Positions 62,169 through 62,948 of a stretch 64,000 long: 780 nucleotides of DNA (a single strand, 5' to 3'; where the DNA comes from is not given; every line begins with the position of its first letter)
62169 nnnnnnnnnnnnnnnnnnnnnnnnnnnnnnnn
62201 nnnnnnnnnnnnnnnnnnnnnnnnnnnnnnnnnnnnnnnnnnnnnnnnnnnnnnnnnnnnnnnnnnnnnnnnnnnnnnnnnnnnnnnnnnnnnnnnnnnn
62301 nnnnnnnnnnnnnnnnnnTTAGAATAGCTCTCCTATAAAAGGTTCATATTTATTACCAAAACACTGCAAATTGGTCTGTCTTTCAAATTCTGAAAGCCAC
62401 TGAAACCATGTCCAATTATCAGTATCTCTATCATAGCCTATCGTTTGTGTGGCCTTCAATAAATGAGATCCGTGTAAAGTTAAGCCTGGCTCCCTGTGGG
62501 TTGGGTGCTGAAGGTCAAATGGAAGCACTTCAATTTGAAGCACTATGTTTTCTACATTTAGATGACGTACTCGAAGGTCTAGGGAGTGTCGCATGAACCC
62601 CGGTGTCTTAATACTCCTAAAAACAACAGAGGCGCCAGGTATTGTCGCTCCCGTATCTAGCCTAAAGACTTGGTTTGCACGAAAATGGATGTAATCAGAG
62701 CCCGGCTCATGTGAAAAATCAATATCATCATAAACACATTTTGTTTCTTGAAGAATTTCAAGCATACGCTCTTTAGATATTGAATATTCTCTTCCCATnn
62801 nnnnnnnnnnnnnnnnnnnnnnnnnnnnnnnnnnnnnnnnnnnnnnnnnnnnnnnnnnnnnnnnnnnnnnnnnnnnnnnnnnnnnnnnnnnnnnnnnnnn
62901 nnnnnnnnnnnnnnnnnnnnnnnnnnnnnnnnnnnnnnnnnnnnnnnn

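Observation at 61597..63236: Three-gene cargo co-oriented with and downstream of the CI repressor (lambda rexAB position): candidate lysogen-expressed defence/exclusion system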

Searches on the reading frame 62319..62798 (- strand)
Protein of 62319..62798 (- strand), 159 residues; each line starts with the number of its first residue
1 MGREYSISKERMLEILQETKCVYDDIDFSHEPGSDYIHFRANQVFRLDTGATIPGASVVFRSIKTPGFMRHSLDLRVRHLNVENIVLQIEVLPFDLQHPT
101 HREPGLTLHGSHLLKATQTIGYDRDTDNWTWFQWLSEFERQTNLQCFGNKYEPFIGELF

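Call 3: search_protein_families(library=pfam, proteins=[window:62319-62798:-], max_evalue=1)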
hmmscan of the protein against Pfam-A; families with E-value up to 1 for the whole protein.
window:62319-62798:- (159 aa): 0 families

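Call 4: search_protein_families(library=padloc, proteins=[window:62319-62798:-], max_evalue=1)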
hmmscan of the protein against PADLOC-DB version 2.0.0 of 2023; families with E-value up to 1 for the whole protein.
window:62319-62798:- (159 aa): 0 families

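Call 5: search_protein_families(library=phrogs, proteins=[window:62319-62798:-], max_evalue=1)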
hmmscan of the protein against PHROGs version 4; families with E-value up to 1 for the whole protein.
window:62319-62798:- (159 aa): 1 family
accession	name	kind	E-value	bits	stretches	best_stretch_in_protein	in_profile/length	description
phrog_2017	-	unknown function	9.6e-06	26.6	1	10-155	7-154/162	-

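Call 7: search_protein_families(library=ncbifam, proteins=[window:62319-62798:-], max_evalue=1)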
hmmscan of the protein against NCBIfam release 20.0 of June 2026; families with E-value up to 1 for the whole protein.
window:62319-62798:- (159 aa): 0 families

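Call 11: search_dna_similar(query=window:62319-62798:-, collection=phages, mode=protein, max_rows=40, max_evalue=0.001)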
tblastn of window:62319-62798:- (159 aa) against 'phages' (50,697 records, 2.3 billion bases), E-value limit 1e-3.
Records with a match: 1; places in all: 1; records where one place covers at least 80% of the query: 1.
Best place of each record, by identity: >=99% 1.
By first word of the organism name: Acinetobacter 1.
By host as written in the record: Acinetobacter baumannii 703 1.
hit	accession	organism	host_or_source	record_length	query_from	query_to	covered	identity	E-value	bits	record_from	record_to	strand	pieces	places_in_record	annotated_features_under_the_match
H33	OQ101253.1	Acinetobacter phage Aclw_9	Acinetobacter baumannii 703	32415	1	159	100%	100.0%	5e-105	334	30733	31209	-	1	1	record has no annotation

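Call 14: find_homologous_proteins(query=window:62319-62798:-)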
Query window:62319-62798:- (159 aa): 2 proteins with E <= 0.001 among 10 candidates.
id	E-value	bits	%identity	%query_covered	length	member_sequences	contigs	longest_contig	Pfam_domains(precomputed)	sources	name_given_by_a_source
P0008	1.1e-101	355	94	100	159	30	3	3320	-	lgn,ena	-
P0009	3.9e-35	139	46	100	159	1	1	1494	-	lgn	-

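Call 18: search_protein_families(library=pfam, proteins=[P0009], max_evalue=1)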
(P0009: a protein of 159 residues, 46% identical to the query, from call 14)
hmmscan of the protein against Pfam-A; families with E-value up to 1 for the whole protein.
P0009 (159 aa): 1 family
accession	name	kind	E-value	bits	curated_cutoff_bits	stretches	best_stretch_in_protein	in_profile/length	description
PF22479.2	Pam3_gp18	-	0.0095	16.8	24.2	1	5-71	2-70/101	Cyanophage baseplate Pam3 plug gp18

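Call 31: find_homologous_proteins(query=A2)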
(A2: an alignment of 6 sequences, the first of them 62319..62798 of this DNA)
Query A2 (6 sequences) (159 aa, profile of the alignment): 49 proteins with E <= 0.001 among 1604 candidates.
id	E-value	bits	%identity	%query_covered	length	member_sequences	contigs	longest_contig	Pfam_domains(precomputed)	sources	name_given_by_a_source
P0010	4.9e-74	265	25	42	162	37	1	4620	-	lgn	-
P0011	2.2e-68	247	23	92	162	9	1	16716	-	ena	-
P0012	4.5e-68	246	22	92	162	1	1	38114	-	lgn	-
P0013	5.7e-68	245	27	76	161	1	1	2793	-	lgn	-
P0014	3.9e-65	236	31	61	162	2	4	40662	-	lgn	-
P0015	2.0e-63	231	25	81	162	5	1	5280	-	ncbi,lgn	-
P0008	2.1e-63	231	94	100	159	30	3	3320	-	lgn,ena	-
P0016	8.0e-63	229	29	62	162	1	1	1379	-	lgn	-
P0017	1.0e-62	228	28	61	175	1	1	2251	-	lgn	-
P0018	1.7e-62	228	27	90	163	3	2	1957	-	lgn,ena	-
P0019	3.1e-62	227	28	61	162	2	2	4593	-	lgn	-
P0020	3.9e-62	227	24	92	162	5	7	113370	-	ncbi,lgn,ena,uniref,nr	ncbi:hypothetical protein [Pseudomonas oryzihabitans]|uniref:hypothetical protein n=1 Tax=Pseudomona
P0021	4.2e-59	217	23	91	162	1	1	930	-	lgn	-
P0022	7.0e-59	216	30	61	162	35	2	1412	-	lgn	-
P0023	3.0e-57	211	22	100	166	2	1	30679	-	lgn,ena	-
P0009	2.0e-56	208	46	100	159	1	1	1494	-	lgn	-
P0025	5.5e-56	207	22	90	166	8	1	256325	-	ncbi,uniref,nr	ncbi:hypothetical protein [Pseudomonas sp. ICMP 561]|uniref:hypothetical protein n=1 Tax=Pseudomonas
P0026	4.1e-55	204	25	88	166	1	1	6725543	-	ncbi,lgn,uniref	ncbi:hypothetical protein RAM80_02695 [Pseudomonas sp. App30]|uniref:hypothetical protein n=1 Tax=Ps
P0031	3.4e-52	194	29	17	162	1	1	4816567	-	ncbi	ncbi:hypothetical protein ACVTMO_16785 [Pseudomonas segetis]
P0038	1.9e-45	172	25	90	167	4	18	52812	-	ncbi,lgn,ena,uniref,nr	ncbi:hypothetical protein [Comamonas kerstersii]|uniref:hypothetical protein n=1 Tax=Comamonas kerst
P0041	1.8e-44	169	25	65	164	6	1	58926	-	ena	-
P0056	1.5e-27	114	-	-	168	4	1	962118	-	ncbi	-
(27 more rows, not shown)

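Call 44: predict_structure(alignment_id=A4)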
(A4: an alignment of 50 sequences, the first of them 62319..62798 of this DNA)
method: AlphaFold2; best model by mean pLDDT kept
length: 159 residues; sequences in the alignment: 50
mean_pLDDT: 91.7   pTM: 0.87
mean pLDDT of the five models: 91.7, 91.6, 87.2, 86.2, 83.9
residues with pLDDT >= 90: 127; 70-90: 26; 50-70: 3; < 50: 3
segments of 3 or more residues with pLDDT < 50: none
pLDDT, mean of each block of 10 residues (from residue 1): 84 95 90 88 95 96 90 96 95 94 94 95 94 97 95 68
secondary structure, 60 per line:
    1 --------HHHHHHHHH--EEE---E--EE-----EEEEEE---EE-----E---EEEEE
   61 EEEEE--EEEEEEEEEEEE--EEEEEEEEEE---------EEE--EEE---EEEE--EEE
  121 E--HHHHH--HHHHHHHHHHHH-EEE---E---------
elements in order: H9-17 E20-22 E36-41 E56-65 E68-79 E82-91 E101-103 E106-108 E112-115 E118-121 H124-128 H131-142 E144-146

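Call 55: fold_search(model_id=the predicted structure, library=viral)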
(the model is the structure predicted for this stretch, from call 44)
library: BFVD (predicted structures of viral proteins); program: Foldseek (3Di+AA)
matches with E <= 10: 702; with E <= 0.001: 1
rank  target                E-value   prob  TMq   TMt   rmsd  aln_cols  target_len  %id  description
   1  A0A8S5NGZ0            8.3e-06  1.00  0.71  0.73   3.8       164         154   20  Uncharacterized protein [Siphoviridae sp. ctRg81]
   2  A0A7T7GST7            1.4e-02  0.63  0.24  0.20  14.6       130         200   14  (no name in the UniProt tables at hand)
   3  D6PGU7                3.7e-02  0.54  0.26  0.14  14.7       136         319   15  (no name in the UniProt tables at hand)
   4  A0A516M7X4            4.2e-02  0.66  0.23  0.08  10.6       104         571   12  (no name in the UniProt tables at hand)
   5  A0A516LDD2            6.6e-02  0.66  0.24  0.09   7.5        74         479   15  (no name in the UniProt tables at hand)
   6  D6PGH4                7.4e-02  0.60  0.24  0.16   9.8        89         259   12  (no name in the UniProt tables at hand)
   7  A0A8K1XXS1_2          7.4e-02  0.33  0.24  0.04  14.2       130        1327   11  (no name in the UniProt tables at hand)
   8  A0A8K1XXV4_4          8.2e-02  0.23  0.24  0.05  12.9       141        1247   11  (no name in the UniProt tables at hand)
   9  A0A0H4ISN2            1.2e-01  0.38  0.26  0.36  12.6       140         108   10  Uncharacterized protein [Stenotrophomonas phage IME-SM1]
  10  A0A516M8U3            1.2e-01  0.60  0.22  0.05   9.3        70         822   13  (no name in the UniProt tables at hand)
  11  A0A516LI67            1.3e-01  0.54  0.22  0.05   9.4        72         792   18  (no name in the UniProt tables at hand)
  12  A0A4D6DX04            1.3e-01  0.35  0.26  0.35   7.2       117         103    9  Uncharacterized protein [Edwardsiella phage pEt-SU]
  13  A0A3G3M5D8            1.5e-01  0.51  0.22  0.12   9.3        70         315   17  (no name in the UniProt tables at hand)
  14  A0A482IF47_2          1.6e-01  0.33  0.22  0.05  10.8        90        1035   16  (no name in the UniProt tables at hand)
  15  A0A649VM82            1.7e-01  0.30  0.26  0.21  13.9       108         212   13  Uncharacterized protein [Arthrobacter phage Mufasa8]
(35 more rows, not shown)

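Call 58: search_solved_structures(query=A4, max_evalue=10, show_alignments=2)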
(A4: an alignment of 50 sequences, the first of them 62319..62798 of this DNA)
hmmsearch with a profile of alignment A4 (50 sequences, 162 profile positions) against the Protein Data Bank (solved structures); distinct sequences matched with E-value up to 10: 0.

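Call 59: find_encoding_contigs(protein=P0038, flank=5000, max_places=3)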
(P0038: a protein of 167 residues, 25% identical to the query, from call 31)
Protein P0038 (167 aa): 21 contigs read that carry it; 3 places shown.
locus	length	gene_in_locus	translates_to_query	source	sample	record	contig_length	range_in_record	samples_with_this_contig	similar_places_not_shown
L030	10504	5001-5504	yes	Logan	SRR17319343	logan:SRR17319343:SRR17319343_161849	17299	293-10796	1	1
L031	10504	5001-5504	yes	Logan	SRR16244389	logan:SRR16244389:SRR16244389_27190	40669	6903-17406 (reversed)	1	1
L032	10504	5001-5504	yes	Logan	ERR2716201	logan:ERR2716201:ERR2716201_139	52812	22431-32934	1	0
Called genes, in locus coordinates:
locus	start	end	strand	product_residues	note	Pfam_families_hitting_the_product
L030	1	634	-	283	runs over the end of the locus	-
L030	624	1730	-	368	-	PF07120:DUF1376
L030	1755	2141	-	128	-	-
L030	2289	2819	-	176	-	PF06892:Phage_CP76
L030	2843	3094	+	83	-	-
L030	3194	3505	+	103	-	-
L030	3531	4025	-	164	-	-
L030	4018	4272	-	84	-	-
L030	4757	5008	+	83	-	PF00717:Peptidase_S24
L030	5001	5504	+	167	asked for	-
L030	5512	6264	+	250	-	PF08861:DUF1828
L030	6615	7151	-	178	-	PF01844:HNH (weak), PF14279:HNH_5 (weak)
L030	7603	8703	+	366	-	PF04313:HSDR_N, PF13588:HSDR_N_2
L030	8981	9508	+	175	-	-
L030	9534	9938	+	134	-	PF24720:DUF7673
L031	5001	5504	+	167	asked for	-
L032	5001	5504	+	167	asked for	-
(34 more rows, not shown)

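Call 60: find_encoding_contigs(protein=P0056, flank=5000, max_places=2)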
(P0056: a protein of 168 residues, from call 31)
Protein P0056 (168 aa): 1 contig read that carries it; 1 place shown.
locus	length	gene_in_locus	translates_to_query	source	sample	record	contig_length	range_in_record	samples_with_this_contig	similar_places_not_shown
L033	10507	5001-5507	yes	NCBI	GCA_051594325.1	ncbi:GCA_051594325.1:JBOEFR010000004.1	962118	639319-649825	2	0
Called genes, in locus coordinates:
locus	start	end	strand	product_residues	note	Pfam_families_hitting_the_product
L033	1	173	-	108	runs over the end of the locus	PF04967:HTH_10 (faint)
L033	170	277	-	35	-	-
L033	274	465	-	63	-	-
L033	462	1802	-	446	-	PF00772:DnaB, PF03796:DnaB_C, PF13481:AAA_25 (weak)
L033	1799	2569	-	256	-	PF01695:IstB_IS21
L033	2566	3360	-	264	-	-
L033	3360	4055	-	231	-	PF09669:Phage_pRha, PF03374:ANT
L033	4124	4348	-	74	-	-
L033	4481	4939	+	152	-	PF01381:HTH_3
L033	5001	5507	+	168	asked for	-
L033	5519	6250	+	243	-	PF08861:DUF1828 (weak)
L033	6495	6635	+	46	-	-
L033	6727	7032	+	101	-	PF00196:GerE, PF08281:Sigma70_r4_2 (weak)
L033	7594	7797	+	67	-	-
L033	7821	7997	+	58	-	-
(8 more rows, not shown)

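Call 61: find_encoding_contigs(protein=P0041, flank=5000, max_places=2)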
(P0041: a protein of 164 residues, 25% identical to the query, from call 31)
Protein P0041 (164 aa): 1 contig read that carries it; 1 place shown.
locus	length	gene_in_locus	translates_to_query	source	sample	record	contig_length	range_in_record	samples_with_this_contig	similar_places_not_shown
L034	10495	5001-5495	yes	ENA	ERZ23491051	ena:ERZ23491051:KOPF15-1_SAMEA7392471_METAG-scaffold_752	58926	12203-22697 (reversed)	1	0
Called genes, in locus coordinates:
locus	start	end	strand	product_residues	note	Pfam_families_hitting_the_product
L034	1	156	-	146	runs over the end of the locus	PF06356:DUF1064 (faint)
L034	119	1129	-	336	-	PF22022:Phage_int_M (weak), PF00589:Phage_integrase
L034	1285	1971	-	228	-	PF06992:Phage_lambda_P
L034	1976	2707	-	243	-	PF17948:DnaT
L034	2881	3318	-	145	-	PF06892:Phage_CP76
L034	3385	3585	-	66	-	PF09048:Cro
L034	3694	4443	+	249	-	PF01381:HTH_3 (weak), PF00717:Peptidase_S24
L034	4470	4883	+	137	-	-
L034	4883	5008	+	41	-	-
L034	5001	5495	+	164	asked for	-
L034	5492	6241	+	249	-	PF08861:DUF1828 (weak)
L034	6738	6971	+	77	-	-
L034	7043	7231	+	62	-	PF02599:CsrA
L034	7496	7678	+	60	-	-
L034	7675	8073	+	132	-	PF24963:DUF7768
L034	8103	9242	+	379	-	PF04381:RdgC, PF09397:FtsK_gamma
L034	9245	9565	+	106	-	-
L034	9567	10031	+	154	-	-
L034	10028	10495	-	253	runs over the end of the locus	-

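Call 66: find_encoding_contigs(protein=P0026, flank=8000, max_places=1)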
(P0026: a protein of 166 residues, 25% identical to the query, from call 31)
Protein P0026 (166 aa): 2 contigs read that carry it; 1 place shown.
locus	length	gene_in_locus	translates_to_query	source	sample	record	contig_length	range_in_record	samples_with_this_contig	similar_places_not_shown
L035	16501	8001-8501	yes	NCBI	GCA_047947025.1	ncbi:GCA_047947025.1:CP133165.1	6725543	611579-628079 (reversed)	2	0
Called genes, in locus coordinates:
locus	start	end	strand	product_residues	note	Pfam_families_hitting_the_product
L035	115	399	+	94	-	PF19619:DUF6124 (weak)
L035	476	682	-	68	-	PF11160:Hva1_TUDOR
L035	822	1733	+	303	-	PF00126:HTH_1, PF03466:LysR_substrate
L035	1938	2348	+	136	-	PF07681:DoxX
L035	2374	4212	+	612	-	PF01979:Amidohydro_1 (faint), PF07969:Amidohydro_3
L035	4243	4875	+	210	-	PF00857:Isochorismatase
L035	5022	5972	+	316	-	PF01965:DJ-1_PfpI, PF00165:HTH_AraC, PF12833:HTH_18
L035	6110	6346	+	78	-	-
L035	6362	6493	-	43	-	-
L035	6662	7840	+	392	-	PF00990:GGDEF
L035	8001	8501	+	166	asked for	-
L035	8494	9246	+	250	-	PF08861:DUF1828 (weak)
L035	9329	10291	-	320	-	PF00389:2-Hacid_dh, PF02826:2-Hacid_dh_C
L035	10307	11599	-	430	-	PF07690:MFS_1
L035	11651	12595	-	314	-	PF00294:PfkB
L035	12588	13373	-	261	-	PF01261:AP_endonuc_2 (weak)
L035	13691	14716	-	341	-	PF00356:LacI, PF00532:Peripla_BP_1, PF13407:Peripla_BP_4, PF13377:Peripla_BP_3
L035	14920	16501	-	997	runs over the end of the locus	PF03212:Pertactin, PF03797:Autotransporter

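Call 67: find_encoding_contigs(protein=P0025, flank=8000, max_places=1)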
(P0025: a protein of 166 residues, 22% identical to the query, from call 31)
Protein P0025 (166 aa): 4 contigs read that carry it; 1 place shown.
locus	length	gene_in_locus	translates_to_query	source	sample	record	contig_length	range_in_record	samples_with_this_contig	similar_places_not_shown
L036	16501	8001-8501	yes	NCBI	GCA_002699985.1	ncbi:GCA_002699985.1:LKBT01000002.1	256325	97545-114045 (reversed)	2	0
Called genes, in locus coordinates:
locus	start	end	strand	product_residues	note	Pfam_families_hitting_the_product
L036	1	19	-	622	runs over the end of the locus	PF13721:SecD-TM1, PF21760:SecD_1st, PF22599:SecDF_P1_head, PF02355:SecD_SecF_C, PF03176:MMPL (weak)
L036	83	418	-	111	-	PF02699:YajC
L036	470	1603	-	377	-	PF01702:TGT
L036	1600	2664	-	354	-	PF02547:Queuosine_synth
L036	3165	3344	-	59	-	-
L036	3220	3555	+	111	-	-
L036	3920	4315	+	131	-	PF27284:Aq_678 (faint)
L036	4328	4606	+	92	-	-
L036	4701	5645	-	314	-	PF18426:Tli4_C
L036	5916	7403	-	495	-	PF00916:Sulfate_transp, PF16983:MFS_MOT1 (weak), PF01740:STAS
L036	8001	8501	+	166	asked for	-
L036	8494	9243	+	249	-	PF08861:DUF1828 (weak)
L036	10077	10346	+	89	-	-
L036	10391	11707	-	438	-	PF00989:PAS, PF08447:PAS_3 (weak), PF08448:PAS_4, PF13426:PAS_9, PF08448:PAS_4, PF08447:PAS_3, PF13426:PAS_9 (weak), PF00015:MCPsignal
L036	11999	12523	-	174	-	PF02498:Bro-N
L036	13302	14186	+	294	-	PF05067:Mn_catalase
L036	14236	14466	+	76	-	-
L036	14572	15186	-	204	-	PF19700:DUF6198 (weak), PF02588:YitT_membrane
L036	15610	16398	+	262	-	PF00497:SBP_bac_3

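Call 68: find_encoding_contigs(protein=P0031, flank=8000, max_places=1)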
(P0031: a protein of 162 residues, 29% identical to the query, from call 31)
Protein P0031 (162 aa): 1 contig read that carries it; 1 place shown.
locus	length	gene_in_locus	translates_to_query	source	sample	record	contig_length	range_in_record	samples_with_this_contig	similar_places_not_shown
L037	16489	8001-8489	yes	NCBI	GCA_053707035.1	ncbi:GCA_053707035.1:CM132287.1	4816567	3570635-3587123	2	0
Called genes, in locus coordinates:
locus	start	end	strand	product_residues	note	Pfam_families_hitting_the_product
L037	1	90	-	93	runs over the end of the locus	-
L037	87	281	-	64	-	-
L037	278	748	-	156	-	-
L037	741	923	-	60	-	-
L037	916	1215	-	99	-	-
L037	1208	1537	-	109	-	-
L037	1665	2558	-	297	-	PF06319:MmcB-like (weak)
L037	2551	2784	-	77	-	-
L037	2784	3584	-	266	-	PF01695:IstB_IS21, PF00308:Bac_DnaA (weak), PF06068:TIP49 (weak)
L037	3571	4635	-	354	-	PF01844:HNH, PF14279:HNH_5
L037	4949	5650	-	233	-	-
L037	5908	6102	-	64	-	PF09048:Cro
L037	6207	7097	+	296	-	PF01381:HTH_3 (faint), PF00717:Peptidase_S24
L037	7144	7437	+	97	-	PF04355:BamE (weak)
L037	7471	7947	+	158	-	PF13992:YecR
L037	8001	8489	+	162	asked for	-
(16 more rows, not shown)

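Call 69: find_encoding_contigs(protein=P0020, flank=8000, max_places=2)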
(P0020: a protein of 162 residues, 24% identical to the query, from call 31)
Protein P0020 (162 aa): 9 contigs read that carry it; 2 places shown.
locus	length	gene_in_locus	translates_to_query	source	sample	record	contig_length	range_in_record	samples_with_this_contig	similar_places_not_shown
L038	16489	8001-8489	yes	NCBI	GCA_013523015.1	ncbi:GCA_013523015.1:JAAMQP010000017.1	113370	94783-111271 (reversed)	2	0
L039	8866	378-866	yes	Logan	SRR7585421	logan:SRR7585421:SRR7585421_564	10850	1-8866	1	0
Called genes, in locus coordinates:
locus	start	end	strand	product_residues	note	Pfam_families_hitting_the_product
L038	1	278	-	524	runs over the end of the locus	PF00150:Cellulase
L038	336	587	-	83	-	-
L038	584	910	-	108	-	-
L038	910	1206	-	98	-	-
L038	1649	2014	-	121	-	PF06530:Phage_antitermQ (weak)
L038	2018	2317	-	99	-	-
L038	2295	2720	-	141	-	-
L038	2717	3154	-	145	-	PF08774:VRR_NUC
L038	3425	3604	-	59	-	-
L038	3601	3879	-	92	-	-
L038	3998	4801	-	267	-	PF01695:IstB_IS21, PF00308:Bac_DnaA, PF13604:AAA_30 (weak), PF13191:AAA_16 (weak), PF00004:AAA (weak)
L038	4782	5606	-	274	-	PF07120:DUF1376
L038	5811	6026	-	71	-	PF15943:YdaS_toxin, PF01381:HTH_3 (weak), PF14549:P22_Cro (weak)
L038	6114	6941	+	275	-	PF01381:HTH_3, PF12844:HTH_19, PF13560:HTH_31, PF00717:Peptidase_S24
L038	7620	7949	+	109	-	-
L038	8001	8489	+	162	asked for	-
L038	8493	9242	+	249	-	PF08861:DUF1828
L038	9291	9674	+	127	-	-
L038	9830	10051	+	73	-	-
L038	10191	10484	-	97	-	PF07867:DUF1654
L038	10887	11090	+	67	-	-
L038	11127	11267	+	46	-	-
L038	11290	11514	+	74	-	PF01726:LexA_DNA_bind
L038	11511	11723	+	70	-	-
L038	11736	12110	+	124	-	PF00196:GerE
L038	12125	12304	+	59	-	-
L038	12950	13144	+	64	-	-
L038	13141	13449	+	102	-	-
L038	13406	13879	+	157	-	-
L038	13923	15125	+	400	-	-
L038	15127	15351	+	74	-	-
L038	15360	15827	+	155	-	-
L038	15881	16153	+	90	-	-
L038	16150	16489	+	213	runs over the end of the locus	PF13935:Ead_Ea22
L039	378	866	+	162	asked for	-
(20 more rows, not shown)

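Call 80: search_protein_families(library=padloc, proteins=[L034:4470-4883:+, L038:7620-7949:+], max_evalue=0.01)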
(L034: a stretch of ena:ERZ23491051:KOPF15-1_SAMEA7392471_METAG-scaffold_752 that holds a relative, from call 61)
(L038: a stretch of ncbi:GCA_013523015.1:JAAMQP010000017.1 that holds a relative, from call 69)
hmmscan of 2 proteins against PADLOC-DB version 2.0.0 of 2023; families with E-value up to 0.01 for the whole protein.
L034:4470-4883:+ (137 aa): 0 families

L038:7620-7949:+ (109 aa): 0 families

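Call 82: search_protein_families(library=padloc, alignment_id=A4, max_evalue=0.1)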
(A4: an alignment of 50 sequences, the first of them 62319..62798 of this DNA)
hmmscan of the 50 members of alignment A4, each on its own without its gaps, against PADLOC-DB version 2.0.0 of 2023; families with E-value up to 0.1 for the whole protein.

A. member 1, window:62319-62798:- (159 aa): 0 families

B. families by the number of members that match (of 50 scanned): 3 families
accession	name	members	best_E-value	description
PDLC04533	PDC-M24A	14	2.4e-05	-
PDLC04538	PDC-M24A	3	0.0076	-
PDLC04536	PDC-M24A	1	0.045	-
